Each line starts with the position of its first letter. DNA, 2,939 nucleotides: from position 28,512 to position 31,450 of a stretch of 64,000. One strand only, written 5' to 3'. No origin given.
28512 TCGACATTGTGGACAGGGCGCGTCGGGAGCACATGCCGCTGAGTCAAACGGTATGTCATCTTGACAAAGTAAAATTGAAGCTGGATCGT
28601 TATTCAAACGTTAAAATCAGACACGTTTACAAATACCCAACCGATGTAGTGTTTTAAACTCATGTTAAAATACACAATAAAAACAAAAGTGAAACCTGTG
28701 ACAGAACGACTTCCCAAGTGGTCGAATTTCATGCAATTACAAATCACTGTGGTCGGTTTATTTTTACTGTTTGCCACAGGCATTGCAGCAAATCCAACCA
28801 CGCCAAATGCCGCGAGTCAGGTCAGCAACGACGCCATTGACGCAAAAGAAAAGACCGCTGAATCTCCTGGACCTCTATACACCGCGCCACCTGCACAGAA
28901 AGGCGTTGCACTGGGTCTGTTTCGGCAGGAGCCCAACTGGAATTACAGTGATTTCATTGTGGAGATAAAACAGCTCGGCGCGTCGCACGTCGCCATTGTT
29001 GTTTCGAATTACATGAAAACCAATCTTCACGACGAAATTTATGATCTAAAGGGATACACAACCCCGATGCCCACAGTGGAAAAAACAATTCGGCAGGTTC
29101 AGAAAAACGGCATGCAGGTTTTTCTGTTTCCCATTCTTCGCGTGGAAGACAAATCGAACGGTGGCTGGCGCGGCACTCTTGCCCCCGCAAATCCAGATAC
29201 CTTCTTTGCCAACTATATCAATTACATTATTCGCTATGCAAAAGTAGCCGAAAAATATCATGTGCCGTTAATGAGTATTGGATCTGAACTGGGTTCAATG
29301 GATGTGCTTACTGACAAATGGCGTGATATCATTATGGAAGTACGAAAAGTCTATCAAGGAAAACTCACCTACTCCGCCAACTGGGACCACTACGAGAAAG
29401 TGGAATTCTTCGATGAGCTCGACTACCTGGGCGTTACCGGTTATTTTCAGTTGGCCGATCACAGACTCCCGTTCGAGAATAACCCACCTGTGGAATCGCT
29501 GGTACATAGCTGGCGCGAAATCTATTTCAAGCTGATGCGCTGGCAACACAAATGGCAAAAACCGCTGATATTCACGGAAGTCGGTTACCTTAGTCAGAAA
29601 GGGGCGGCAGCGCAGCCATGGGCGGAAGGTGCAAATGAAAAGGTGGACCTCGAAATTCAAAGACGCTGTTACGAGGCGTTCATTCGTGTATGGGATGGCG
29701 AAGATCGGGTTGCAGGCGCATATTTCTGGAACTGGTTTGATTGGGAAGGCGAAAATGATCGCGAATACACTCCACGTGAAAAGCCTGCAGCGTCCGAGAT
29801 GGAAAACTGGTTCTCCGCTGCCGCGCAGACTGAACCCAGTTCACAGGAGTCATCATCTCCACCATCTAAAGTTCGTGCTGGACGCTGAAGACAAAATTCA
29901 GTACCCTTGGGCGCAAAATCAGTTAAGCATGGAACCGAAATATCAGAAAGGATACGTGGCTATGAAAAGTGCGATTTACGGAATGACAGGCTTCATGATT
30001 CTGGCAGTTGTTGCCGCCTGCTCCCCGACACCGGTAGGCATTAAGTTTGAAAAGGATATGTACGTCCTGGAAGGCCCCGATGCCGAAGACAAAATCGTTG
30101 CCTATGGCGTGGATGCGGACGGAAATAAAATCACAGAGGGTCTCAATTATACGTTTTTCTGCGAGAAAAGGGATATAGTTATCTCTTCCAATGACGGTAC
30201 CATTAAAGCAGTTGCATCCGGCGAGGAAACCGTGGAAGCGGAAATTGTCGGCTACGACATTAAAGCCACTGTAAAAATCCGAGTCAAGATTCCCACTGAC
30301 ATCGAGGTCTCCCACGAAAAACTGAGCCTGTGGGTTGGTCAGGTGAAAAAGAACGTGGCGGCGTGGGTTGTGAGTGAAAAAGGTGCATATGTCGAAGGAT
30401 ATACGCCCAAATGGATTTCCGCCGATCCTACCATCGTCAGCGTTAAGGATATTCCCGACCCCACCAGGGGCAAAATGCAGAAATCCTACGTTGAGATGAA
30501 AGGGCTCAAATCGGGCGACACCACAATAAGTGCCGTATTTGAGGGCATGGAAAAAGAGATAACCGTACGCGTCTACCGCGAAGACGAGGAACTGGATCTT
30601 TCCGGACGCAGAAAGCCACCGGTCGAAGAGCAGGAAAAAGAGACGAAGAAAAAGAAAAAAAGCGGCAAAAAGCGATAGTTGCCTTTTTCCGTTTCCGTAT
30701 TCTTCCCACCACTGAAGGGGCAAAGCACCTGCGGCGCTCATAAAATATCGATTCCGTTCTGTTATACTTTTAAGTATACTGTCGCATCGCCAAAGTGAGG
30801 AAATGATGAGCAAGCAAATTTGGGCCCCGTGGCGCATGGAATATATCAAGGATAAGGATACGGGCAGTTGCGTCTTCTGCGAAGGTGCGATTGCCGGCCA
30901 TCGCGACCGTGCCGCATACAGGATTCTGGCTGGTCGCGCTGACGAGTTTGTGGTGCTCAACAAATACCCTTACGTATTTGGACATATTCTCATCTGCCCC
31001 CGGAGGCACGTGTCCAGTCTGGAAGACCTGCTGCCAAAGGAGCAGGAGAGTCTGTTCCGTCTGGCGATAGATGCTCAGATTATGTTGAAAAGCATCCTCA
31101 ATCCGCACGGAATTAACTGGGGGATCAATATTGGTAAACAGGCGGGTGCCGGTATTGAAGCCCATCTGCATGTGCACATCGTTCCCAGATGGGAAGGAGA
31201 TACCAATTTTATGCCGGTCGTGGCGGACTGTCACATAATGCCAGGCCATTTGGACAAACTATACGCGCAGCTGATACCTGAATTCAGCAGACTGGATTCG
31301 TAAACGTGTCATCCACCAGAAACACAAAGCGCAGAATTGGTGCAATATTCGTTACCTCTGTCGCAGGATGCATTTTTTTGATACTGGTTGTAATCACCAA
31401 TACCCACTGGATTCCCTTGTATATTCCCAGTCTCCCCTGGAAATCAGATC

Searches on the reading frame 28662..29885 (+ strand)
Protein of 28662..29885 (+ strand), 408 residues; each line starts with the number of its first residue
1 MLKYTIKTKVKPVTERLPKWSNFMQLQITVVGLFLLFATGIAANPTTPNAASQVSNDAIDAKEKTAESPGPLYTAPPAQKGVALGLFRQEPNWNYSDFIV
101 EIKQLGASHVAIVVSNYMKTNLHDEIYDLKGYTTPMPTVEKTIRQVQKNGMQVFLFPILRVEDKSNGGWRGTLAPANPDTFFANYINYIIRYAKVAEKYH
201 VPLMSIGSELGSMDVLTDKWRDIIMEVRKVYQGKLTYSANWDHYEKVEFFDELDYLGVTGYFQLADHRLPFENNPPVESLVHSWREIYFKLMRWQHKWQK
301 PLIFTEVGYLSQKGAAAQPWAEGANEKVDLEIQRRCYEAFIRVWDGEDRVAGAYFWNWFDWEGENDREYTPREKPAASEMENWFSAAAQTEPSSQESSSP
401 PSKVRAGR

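Call 48: search_protein_families(library=pfam, proteins=[window:28662-29885:+], max_evalue=0.001)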
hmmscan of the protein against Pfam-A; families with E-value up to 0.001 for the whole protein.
window:28662-29885:+ (408 aa): 1 family
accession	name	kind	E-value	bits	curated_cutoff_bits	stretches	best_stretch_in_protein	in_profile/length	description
PF22612.2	GH113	-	1e-41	143.6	27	1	100-359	22-269/289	Glycoside Hydrolase Family 113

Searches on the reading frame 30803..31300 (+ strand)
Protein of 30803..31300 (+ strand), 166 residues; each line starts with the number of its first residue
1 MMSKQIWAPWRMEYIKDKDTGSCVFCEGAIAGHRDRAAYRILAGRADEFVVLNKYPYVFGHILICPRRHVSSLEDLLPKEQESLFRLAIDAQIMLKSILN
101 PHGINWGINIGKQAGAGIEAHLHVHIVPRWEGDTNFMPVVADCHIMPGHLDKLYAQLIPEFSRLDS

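Call 48: search_protein_families(library=pfam, proteins=[window:30803-31300:+], max_evalue=0.001)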
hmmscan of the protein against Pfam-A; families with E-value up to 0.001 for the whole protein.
window:30803-31300:+ (166 aa): 2 families
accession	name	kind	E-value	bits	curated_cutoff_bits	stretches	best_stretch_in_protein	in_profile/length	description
PF01230.28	HIT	-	1.5e-12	48.5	21.5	1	49-130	16-96/98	HIT domain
PF11969.13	DcpS_C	-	7.7e-06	26.8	24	1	35-127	14-100/114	Scavenger mRNA decapping enzyme C-term binding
